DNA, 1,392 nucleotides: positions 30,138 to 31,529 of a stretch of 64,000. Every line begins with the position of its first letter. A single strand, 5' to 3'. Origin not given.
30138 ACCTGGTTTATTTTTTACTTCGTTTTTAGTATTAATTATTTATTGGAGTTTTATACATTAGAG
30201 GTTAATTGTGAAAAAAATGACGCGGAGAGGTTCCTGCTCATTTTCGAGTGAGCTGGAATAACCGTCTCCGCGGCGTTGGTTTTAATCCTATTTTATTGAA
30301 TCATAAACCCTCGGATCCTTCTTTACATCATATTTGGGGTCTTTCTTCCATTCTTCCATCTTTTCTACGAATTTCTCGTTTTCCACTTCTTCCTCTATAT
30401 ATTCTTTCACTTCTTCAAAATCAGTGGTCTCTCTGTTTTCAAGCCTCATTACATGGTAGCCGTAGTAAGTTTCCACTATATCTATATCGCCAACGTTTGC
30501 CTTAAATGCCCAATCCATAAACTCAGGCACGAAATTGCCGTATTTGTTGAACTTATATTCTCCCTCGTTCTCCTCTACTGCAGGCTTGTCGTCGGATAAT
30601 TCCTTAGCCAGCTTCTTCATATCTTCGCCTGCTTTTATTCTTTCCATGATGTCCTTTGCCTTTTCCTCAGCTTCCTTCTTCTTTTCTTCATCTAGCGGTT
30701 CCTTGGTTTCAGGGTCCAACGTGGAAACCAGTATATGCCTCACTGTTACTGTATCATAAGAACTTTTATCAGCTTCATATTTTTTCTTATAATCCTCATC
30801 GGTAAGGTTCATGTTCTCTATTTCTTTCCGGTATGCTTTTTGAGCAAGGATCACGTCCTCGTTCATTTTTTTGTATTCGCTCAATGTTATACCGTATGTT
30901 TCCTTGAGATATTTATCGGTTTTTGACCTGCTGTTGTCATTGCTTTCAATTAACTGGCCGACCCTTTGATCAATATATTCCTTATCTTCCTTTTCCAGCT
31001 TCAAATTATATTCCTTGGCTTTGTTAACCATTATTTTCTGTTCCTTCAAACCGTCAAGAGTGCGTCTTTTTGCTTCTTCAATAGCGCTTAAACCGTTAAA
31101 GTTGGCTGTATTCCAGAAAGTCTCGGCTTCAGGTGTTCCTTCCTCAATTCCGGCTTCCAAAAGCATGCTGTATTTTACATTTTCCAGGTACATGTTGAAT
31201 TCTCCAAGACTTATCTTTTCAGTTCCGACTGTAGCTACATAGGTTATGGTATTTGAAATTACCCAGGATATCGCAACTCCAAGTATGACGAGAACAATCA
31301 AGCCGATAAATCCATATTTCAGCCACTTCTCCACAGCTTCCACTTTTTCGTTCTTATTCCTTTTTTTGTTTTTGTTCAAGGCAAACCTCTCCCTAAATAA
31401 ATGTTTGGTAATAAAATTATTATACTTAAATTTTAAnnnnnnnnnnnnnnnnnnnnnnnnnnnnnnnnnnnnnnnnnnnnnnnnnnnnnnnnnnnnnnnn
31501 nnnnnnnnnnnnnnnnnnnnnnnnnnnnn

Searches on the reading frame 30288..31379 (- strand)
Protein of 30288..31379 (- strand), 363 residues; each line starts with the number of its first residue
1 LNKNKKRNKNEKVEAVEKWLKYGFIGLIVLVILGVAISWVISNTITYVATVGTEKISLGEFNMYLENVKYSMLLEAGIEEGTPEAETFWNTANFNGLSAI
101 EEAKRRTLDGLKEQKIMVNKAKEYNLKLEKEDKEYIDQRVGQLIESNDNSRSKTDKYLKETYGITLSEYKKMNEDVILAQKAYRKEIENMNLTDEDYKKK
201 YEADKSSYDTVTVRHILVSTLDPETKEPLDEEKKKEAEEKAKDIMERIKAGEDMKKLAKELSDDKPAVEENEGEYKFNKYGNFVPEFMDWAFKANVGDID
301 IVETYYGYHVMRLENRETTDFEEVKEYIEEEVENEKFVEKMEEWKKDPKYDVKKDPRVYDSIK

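Call 14: search_protein_families(library=pfam, proteins=[window:30288-31379:-], max_evalue=0.01)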
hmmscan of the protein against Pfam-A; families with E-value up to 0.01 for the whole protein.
window:30288-31379:- (363 aa): 4 families
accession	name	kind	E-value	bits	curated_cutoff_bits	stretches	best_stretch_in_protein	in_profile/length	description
PF13616.12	Rotamase_3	-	2.3e-22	80.2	22.5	1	200-315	5-114/116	PPIC-type PPIASE domain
PF00639.27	Rotamase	-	2.6e-18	67.2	21.7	1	215-314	1-96/97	PPIC-type PPIASE domain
PF13624.11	SurA_N_3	-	2.4e-07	31.2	27.2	1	17-180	10-159/162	SurA-like N-terminal domain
PF13623.11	SurA_N_2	-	0.0089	16.3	28.5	0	24-131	15-113/145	SurA-like N-terminal domain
